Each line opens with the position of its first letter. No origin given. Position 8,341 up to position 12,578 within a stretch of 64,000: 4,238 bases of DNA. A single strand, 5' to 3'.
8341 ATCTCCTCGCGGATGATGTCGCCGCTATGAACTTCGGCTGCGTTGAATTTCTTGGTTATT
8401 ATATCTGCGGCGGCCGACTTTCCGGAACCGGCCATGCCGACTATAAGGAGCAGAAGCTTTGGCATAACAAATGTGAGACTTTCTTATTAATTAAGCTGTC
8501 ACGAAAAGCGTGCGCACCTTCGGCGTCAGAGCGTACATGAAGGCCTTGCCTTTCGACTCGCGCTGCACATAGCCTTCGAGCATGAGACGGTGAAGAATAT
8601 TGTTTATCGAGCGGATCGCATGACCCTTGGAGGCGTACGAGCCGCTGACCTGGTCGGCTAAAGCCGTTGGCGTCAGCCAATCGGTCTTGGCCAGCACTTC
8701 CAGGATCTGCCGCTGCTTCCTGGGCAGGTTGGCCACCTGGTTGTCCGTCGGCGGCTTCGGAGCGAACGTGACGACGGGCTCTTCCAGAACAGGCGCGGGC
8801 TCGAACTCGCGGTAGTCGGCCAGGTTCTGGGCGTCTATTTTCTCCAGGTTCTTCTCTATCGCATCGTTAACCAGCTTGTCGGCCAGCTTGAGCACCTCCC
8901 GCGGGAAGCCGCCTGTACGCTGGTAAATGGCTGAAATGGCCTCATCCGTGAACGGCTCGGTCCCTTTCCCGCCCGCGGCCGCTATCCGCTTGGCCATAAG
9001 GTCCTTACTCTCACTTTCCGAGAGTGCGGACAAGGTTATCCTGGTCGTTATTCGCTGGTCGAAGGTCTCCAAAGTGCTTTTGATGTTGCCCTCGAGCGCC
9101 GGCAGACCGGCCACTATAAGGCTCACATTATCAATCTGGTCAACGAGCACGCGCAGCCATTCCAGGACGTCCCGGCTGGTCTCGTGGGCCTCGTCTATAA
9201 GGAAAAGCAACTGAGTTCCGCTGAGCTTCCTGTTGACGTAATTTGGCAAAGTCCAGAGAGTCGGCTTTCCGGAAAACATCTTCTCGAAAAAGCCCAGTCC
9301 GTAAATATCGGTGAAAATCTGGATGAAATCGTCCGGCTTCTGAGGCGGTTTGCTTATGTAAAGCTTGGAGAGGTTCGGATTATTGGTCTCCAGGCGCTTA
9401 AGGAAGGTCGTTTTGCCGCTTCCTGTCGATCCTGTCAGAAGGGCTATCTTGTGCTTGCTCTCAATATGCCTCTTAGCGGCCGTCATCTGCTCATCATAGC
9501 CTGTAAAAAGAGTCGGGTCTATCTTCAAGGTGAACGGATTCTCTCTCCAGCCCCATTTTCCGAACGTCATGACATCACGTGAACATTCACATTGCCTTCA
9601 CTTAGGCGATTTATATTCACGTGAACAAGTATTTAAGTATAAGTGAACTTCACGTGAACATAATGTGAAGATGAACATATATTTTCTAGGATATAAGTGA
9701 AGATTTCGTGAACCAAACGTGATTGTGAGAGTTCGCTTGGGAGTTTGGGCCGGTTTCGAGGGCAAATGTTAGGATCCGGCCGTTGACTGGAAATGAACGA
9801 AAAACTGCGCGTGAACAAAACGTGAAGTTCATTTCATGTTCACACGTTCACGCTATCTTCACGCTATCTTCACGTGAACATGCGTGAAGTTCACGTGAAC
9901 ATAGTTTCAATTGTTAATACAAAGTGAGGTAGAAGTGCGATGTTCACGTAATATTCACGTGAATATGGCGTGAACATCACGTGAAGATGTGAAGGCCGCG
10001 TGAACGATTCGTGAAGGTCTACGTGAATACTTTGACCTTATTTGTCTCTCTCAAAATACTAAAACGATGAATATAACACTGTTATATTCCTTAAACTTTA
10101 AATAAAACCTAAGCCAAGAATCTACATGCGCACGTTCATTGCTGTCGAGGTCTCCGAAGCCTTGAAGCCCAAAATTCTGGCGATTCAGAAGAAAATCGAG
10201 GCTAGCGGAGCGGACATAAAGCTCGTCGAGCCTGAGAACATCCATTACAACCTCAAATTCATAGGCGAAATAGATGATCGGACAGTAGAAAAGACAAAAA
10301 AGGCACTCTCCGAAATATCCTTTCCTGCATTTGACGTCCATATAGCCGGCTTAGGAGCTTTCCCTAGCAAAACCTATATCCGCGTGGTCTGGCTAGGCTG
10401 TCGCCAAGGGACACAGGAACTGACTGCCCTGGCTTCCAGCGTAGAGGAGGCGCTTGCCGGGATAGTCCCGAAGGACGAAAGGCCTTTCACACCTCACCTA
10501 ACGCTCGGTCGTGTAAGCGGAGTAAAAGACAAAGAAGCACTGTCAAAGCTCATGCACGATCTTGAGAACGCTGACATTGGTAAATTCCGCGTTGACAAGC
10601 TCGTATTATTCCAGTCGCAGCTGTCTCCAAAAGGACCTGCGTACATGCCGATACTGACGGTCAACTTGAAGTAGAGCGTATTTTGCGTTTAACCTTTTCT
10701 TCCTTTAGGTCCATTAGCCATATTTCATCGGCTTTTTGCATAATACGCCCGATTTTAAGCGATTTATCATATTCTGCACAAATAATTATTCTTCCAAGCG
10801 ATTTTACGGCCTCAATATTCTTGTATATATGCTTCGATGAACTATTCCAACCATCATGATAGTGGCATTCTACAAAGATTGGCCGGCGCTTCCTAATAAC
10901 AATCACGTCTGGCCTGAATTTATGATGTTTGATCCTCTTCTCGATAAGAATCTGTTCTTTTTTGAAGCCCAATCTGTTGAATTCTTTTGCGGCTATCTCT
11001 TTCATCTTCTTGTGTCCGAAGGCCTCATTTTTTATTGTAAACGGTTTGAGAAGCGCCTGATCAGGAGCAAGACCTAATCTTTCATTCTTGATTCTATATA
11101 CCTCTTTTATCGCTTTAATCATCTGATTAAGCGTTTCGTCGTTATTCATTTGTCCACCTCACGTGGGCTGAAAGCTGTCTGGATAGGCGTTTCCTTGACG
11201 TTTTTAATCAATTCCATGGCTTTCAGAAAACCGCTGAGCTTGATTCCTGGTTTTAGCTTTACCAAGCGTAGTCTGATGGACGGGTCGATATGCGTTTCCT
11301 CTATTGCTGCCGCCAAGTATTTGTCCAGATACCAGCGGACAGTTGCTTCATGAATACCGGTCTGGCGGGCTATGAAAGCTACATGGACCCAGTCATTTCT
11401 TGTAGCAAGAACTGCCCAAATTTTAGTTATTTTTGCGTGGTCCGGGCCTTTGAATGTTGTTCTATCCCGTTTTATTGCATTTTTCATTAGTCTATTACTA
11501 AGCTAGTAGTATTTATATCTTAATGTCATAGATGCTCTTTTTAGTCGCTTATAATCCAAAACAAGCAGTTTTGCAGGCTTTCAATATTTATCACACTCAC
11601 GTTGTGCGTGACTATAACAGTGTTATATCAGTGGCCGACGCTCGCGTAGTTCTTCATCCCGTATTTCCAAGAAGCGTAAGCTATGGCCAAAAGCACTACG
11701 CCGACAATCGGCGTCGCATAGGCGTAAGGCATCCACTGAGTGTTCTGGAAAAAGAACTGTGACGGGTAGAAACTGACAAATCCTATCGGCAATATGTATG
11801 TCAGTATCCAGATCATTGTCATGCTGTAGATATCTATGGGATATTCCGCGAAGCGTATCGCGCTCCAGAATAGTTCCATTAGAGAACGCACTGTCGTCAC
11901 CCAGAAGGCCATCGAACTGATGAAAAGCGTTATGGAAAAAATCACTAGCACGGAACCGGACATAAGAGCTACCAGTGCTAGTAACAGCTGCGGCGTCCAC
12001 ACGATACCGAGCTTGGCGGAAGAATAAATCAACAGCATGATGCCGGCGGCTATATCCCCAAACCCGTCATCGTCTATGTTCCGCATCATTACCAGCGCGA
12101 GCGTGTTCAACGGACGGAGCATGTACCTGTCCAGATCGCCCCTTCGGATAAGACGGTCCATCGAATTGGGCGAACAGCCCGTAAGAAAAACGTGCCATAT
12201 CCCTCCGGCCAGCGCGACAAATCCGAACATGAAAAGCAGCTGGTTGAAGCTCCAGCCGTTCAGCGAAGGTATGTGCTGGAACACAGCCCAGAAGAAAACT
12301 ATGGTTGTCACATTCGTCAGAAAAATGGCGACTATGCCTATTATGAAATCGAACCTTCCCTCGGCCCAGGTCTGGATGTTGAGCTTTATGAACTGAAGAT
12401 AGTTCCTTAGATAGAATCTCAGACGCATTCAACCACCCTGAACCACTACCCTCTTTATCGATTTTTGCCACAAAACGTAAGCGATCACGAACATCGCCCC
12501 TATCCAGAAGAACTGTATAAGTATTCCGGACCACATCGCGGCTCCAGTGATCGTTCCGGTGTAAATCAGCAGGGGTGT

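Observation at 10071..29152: Perfect 15-17 bp palindrome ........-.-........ recurring at four intergenic sites, beside the array and twice in front of cdc6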

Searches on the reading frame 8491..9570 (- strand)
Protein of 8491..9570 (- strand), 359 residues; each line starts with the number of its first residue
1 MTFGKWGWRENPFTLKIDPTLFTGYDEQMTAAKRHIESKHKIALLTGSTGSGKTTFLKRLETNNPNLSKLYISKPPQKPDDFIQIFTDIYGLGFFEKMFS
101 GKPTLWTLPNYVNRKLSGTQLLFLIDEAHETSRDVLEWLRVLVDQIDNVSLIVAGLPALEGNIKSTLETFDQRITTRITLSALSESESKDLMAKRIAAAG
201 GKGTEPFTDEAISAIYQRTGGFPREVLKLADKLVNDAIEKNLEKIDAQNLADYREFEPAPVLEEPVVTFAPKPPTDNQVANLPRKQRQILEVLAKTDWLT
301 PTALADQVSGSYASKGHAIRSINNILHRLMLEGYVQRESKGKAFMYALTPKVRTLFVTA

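Call 7: search_protein_families(library=pfam, proteins=[window:8491-9570:-], max_evalue=0.01)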
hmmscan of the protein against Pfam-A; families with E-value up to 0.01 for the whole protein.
window:8491-9570:- (359 aa): 13 families
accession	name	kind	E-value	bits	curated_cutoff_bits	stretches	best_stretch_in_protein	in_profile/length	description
PF13401.12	AAA_22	-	2.2e-14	54.4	27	1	38-160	3-127/130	AAA domain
PF13173.12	AAA_14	-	1.2e-05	25.7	27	1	40-156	2-98/129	AAA domain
PF00437.27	T2SSE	-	3.4e-05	23.1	24.9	1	26-60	128-162/370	Type II/IV secretion system protein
PF05729.18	NACHT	-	5.1e-05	23.6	26.7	0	43-60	3-20/167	NACHT domain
PF13604.12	AAA_30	-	9.5e-05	22.6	27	1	26-61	4-39/191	AAA domain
PF25199.1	nSTAND_NTPase5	-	0.00015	22.1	34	1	36-60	37-61/145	Novel STAND NTPase 5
PF04851.21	ResIII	-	0.00063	20.1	22.5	0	26-55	6-38/164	Type III restriction enzyme, res subunit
PF01078.27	Mg_chelatase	-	0.0021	17.9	20.3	0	31-68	14-50/207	Magnesium chelatase, subunit ChlI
PF01637.24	ATPase_2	-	0.0048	17.2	33.2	0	38-69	18-49/225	ATPase domain predominantly from Archaea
PF13555.12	AAA_29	-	0.005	17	27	0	35-57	16-39/61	P-loop containing region of AAA domain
PF24389.1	ORC-CDC6-like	-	0.0072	15.5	27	0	40-66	32-58/571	ORC-CDC6-like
PF20720.3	nSTAND3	-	0.0076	16.4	27.2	0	31-60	9-37/155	Novel STAND NTPase 3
PF03965.22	Penicillinase_R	-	0.0084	16.9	22.6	0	286-347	5-63/115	Penicillinase repressor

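Call 41: search_protein_families(library=ncbifam, proteins=[window:8491-9570:-], max_evalue=0.01)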
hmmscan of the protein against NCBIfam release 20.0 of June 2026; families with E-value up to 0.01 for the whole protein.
window:8491-9570:- (359 aa): 7 families
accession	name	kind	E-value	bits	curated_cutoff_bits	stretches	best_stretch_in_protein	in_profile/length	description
TIGR03015.1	pepcterm_ATPase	hypoth_equivalog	1.2e-25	90.4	324.5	1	6-252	6-261/269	XrtA/PEP-CTERM system-associated ATPase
NF047389.1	ATPase_Sll1717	subfamily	0.00026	20.2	75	0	33-75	23-63/454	P-loop ATPase, Sll1717 family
NF041000.1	ATPase_ComGA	equivalog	0.00096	18.2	300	1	26-62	114-150/267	competence type IV pilus ATPase ComGA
TIGR02533.1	type_II_gspE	equivalog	0.0012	17.6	630.25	1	26-58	229-265/486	type II secretion system ATPase GspE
NF008750.0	PRK11784.1-2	equivalog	0.0014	17.8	241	1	32-64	129-163/346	tRNA 2-selenouridine(34) synthase MnmH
TIGR03167.1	tRNA_sel_U_synt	equivalog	0.0016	17.9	219.75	1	31-63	118-150/311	tRNA 2-selenouridine(34) synthase MnmH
TIGR03499.1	FlhF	equivalog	0.0026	17.8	174.15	1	30-57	188-215/286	flagellar biosynthesis GTPase FlhF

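Call 55: search_solved_structures(query=window:8491-9570:-, max_evalue=1)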
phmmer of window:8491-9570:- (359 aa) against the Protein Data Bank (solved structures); distinct sequences matched with E-value up to 1: 16.
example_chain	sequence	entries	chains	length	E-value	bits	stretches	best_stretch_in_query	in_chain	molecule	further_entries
8xvb_A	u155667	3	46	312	8.3e-06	28.6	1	28-198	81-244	ATP-dependent target DNA activator B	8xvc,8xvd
9ogb_B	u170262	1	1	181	0.23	14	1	44-173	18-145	GTP-binding nuclear protein GSP1/CNR1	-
8f19_B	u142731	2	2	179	0.24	13.9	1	44-173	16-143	GTP-binding nuclear protein GSP1/CNR1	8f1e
3wyg_A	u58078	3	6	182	0.25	13.9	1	44-173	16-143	Gsp1p | GTP-binding nuclear protein | GTP-binding nuclear protein GSP1/CNR1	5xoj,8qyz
7nhn_0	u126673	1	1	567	0.26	13.8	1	36-68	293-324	Lmo0919 protein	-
9b3i_D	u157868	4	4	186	0.27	13.8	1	44-174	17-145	GTP-binding nuclear protein | GTP-binding nuclear protein GSP1/CNR1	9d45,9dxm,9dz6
3icq_B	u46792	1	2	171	0.28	13.7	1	44-173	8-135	GTP-binding nuclear protein GSP1/CNR1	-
2x19_A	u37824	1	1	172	0.28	13.7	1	44-173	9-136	GTP-BINDING NUCLEAR PROTEIN GSP1/CNR1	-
7nhl_0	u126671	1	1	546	0.31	13.6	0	38-68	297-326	Lincosamide-streptogramin A resistance protein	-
3m1i_A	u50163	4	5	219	0.39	13.3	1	44-174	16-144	GTP-binding nuclear protein GSP1/CNR1 | Gsp1p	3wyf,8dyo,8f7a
27ah_A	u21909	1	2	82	0.43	13.1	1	194-247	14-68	De novo designed miniprotein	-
27ag_A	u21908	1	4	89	0.5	12.9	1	200-247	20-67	De novo designed miniprotein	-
8u8w_A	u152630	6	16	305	0.51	12.9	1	138-185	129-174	N-acetylneuraminate lyase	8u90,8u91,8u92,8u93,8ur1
5k1y_C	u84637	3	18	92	0.78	12.3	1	323-355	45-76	AspA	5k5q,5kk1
5k5o_A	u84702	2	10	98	0.89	12.1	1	323-355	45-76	AspA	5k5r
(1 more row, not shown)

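Call 60: find_related_loci(query=window:8491-9570:-, collection=metagenome_contigs, flank=6000)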
Query window:8491-9570:- (359 aa) in metagenome_contigs; peptide patterns used: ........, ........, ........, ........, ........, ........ (x = any residue, [..] = any of these).
398 stretches matched a pattern; 25 encode a relative of the query (tblastn E <= 1e-3); 25 distinct loci.
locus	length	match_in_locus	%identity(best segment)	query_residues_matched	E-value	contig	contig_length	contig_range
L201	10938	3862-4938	80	1-359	0e+0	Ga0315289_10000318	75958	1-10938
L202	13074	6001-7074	66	3-359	2e-166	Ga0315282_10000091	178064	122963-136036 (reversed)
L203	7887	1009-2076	64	5-359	5e-162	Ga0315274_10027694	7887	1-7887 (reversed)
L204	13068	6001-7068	65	5-359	4e-162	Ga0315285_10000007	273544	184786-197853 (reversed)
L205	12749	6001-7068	64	5-359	7e-162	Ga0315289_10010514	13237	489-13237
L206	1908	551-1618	64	5-359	6e-175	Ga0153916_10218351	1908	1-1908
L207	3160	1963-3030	65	5-359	2e-169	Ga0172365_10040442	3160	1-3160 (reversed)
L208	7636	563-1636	64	3-359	2e-161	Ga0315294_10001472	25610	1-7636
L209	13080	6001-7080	64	1-359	4e-161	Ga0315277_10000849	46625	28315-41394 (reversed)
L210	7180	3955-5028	61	3-359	7e-157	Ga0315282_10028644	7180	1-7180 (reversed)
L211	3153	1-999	63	28-359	1e-152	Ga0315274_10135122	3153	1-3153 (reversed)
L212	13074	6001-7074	62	3-359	6e-156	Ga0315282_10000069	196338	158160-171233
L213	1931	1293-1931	67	5-218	8e-104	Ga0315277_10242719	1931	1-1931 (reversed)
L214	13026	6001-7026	44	6-359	3e-91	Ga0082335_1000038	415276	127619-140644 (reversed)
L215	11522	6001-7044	39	3-359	1e-81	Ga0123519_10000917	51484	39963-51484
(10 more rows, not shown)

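Call 65: find_homologous_proteins(query=window:8491-9570:-, max_evalue=1e-10)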
Query window:8491-9570:- (359 aa): 983 proteins with E <= 1e-10 among 8000 candidates; the best 120 are listed.
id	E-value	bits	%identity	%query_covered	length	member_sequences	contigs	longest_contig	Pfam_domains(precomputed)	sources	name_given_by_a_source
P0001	1.5e-236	802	100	100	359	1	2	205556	PF13173.13,PF13401.13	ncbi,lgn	-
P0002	5.8e-209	711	87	100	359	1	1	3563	PF13173.13,PF05729.19,PF13401.13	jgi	jgi:type II secretory pathway predicted ATPase ExeA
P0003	1.2e-201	687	85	100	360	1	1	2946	PF13173.13,PF00437.27,PF05729.19,PF13401.13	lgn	-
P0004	3.8e-197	673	82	100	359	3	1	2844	PF00437.27,PF05729.19,PF13401.13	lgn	-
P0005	1.8e-191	654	81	99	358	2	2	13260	PF05729.19,PF13401.13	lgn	-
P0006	4.2e-191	653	80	100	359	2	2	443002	PF13173.13,PF00437.27,PF13604.13,PF05729.19,PF13401.13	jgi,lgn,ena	-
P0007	6.1e-167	573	71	98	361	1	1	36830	PF00437.27,PF13401.13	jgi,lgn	jgi:type II secretory pathway predicted ATPase ExeA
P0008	6.3e-159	547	68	99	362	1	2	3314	PF13173.13,PF13401.13,PF04851.22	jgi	jgi:type II secretory pathway predicted ATPase ExeA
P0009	3.0e-158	545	66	99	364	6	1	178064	PF13173.13,PF13401.13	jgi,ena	-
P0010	6.8e-158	544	68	99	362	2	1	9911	PF05729.19,PF13401.13,PF04851.22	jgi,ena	-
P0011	6.9e-158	544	66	100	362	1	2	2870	PF13173.13,PF00437.27,PF13401.13,PF04851.22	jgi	-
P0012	2.2e-156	539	65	99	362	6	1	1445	PF00437.27,PF13401.13,PF01637.25,PF04851.22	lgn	-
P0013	3.4e-156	538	66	99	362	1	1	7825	PF13401.13,PF04851.22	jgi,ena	-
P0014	4.7e-156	538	67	99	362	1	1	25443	PF05729.19,PF13401.13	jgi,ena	-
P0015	4.9e-156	537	67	99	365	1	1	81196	PF13401.13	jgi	jgi:type II secretory pathway predicted ATPase ExeA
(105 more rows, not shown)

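Call 69: predict_structure(alignment_id=A2)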
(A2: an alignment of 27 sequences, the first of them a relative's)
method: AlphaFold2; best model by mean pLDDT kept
length: 359 residues; sequences in the alignment: 27
mean_pLDDT: 81.5   pTM: 0.63
mean pLDDT of the five models: 81.5, 79.7, 77.7, 73.8, 73.5
residues with pLDDT >= 90: 108; 70-90: 197; 50-70: 29; < 50: 25
segments of 3 or more residues with pLDDT < 50: 260-272, 349-359
pLDDT, mean of each block of 10 residues (from residue 1): 80 82 83 89 83 87 91 91 90 71 85 91 93 88 91 89 82 86 88 92 92 89 88 91 88 65 36 67 87 79 79 82 87 71 62 34
secondary structure, 60 per line:
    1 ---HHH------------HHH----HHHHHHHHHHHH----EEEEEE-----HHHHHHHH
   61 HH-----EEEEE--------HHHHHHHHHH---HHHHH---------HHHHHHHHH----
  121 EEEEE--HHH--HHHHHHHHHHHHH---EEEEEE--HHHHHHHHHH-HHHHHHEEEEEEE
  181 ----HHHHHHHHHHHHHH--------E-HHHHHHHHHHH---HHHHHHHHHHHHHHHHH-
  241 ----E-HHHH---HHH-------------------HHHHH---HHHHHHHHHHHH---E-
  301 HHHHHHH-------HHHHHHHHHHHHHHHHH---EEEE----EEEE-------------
elements in order: H26-37 E42-47 H53-62 E68-72 H81-90 H94-98 H108-116 E121-125 H133-145 E149-154 H157-166 H168-173 E174-180 H185-198 H209-219 H223-239 H247-250 H276-280 H284-295 H301-307 H315-331 E335-338 E343-346

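Call 71: fold_search(model_id=the predicted structure, library=pdb)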
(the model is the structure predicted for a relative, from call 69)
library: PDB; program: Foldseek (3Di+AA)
matches with E <= 10: 1710; with E <= 0.001: 634
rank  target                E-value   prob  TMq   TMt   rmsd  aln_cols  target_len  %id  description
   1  2qby_A                7.6e-12  1.00  0.49  0.48  15.7       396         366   16  Crystal structure of a heterodimer of Cdc6/Orc1 initiators bound to origin DNA (from S. solfataricus) (released 2007-09-11)
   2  1w5t_A                2.8e-11  1.00  0.51  0.47  13.1       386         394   15  Structure of the Aeropyrum Pernix ORC2 protein (ADPNP-ADP complexes) (released 2004-10-05)
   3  1in4                  1.3e-10  1.00  0.45  0.53  15.5       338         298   16  THERMOTOGA MARITIMA RUVB HOLLIDAY JUNCTION BRANCH MIGRATION MOTOR (released 2001-08-08)
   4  8efy_K                1.6e-10  1.00  0.47  0.55  14.9       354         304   18  Structure of double homo-hexameric AAA+ ATPase RuvB motors (released 2023-05-10)
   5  3pfi_B                1.9e-10  1.00  0.46  0.57  13.5       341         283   16  2.7 Angstrom resolution crystal structure of a probable holliday junction DNA helicase (ruvB) from Campylobacter jejun (released 2010-11-10)
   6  8efv_C                2.2e-10  1.00  0.46  0.53  15.2       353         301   18  Structure of single homo-hexameric Holliday junction ATP-dependent DNA helicase RuvB motor (released 2023-05-10)
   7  8efy_C                2.8e-10  1.00  0.46  0.54  15.1       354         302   18  Structure of double homo-hexameric AAA+ ATPase RuvB motors (released 2023-05-10)
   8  1in8                  4.2e-10  1.00  0.45  0.53  15.5       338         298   16  THERMOTOGA MARITIMA RUVB T158V (released 2001-08-08)
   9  1in6                  4.9e-10  1.00  0.45  0.52  15.4       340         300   16  THERMOTOGA MARITIMA RUVB K64R MUTANT (released 2001-08-08)
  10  7mca_A                5.2e-10  1.00  0.46  0.35  16.6       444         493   15  Structure of the S. cerevisiae origin recognition complex bound to the replication initiator Cdc6 and the ARS1 origin  (released 2021-06-02)
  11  8xvb_A                6.5e-10  1.00  0.46  0.64   5.3       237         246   21  Cryo-EM structure of ATP-DNA-MuB filaments (released 2024-08-14)
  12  1in5                  6.5e-10  1.00  0.46  0.54  15.4       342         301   16  THERMOGOTA MARITIMA RUVB A156S MUTANT (released 2001-08-08)
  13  1w5t_C                6.5e-10  1.00  0.48  0.45  14.6       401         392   14  Structure of the Aeropyrum Pernix ORC2 protein (ADPNP-ADP complexes) (released 2004-10-05)
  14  7pbl_C                7.3e-10  1.00  0.46  0.53  15.2       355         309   16  RuvAB branch migration motor complexed to the Holliday junction - RuvB AAA+ state s1 [t2 dataset] (released 2022-09-14)
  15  1in7                  1.0e-09  1.00  0.46  0.55  15.4       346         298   16  THERMOTOGA MARITIMA RUVB R170A (released 2001-08-08)
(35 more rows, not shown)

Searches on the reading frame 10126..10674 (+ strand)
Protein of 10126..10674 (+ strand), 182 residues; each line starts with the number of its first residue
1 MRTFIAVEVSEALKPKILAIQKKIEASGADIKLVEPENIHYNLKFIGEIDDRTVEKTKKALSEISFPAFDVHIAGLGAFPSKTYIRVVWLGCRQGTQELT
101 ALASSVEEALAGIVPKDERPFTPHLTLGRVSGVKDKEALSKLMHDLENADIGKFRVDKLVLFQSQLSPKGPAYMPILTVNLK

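Call 7: search_protein_families(library=pfam, proteins=[window:10126-10674:+], max_evalue=0.01)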
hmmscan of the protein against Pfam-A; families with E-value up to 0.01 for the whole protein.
window:10126-10674:+ (182 aa): 3 families
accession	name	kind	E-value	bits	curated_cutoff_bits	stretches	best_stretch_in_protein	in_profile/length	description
PF02834.22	LigT_PEase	-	2.6e-30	104.9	23.3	2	7-89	1-87/87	LigT like Phosphoesterase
PF13563.12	2_5_RNA_ligase2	-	4.5e-16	59.7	27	1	37-163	24-147/152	2'-5' RNA ligase superfamily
PF10469.15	AKAP7_NLS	-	9.8e-09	35.8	24.4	1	11-179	12-206/208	AKAP7 2'5' RNA ligase-like domain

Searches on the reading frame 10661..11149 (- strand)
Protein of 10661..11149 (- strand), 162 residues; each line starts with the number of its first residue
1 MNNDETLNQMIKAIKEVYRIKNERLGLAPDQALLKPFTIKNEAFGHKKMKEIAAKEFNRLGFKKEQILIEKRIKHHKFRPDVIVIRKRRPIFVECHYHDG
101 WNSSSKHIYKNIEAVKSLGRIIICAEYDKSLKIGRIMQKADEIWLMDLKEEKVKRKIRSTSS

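Call 7: search_protein_families(library=pfam, proteins=[window:10661-11149:-], max_evalue=0.01)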
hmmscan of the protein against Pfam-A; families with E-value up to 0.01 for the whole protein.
window:10661-11149:- (162 aa): 0 families

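Call 41: search_protein_families(library=ncbifam, proteins=[window:10661-11149:-], max_evalue=0.01)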
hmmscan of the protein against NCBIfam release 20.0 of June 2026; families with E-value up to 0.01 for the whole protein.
window:10661-11149:- (162 aa): 0 families

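Call 54: search_protein_families(library=pfam, proteins=[window:10661-11149:-], max_evalue=5)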
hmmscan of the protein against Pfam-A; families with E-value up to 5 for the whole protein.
window:10661-11149:- (162 aa): 1 family
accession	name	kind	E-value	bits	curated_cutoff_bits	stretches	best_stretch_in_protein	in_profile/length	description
PF20472.4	PDDEXK_11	-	0.021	15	23.7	1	42-98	15-71/145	PD-(D/E)XK nuclease superfamily domain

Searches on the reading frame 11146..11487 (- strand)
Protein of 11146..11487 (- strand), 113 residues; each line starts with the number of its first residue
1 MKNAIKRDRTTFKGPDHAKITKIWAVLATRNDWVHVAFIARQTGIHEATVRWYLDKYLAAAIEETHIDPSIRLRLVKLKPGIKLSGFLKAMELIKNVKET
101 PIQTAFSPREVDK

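Call 7: search_protein_families(library=pfam, proteins=[window:11146-11487:-], max_evalue=0.01)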
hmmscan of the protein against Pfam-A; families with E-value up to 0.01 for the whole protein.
window:11146-11487:- (113 aa): 0 families

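Call 41: search_protein_families(library=ncbifam, proteins=[window:11146-11487:-], max_evalue=0.01)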
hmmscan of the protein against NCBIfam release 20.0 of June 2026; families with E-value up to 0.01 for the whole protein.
window:11146-11487:- (113 aa): 0 families

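Call 54: search_protein_families(library=pfam, proteins=[window:11146-11487:-], max_evalue=5)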
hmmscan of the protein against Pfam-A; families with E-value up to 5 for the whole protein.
window:11146-11487:- (113 aa): 1 family
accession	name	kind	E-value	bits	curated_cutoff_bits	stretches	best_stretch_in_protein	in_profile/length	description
PF13551.12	HTH_29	-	0.16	12.5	28.1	1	35-58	14-37/64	Winged helix-turn helix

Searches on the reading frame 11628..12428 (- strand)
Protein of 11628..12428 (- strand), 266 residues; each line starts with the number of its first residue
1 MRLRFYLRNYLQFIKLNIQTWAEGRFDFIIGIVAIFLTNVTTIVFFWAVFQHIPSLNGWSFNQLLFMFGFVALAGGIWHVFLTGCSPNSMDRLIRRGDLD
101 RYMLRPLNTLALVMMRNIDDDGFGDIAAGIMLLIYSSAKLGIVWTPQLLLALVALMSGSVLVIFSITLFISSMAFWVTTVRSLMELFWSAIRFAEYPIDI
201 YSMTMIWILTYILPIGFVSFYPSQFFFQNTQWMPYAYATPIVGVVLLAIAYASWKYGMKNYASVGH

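Call 7: search_protein_families(library=pfam, proteins=[window:11628-12428:-], max_evalue=0.01)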
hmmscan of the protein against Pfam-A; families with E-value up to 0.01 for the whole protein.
window:11628-12428:- (266 aa): 1 family
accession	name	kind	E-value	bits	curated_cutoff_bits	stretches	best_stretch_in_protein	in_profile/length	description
PF06182.17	ABC2_membrane_6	-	6.8e-46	157.3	22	1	37-265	2-229/229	ABC-2 family transporter protein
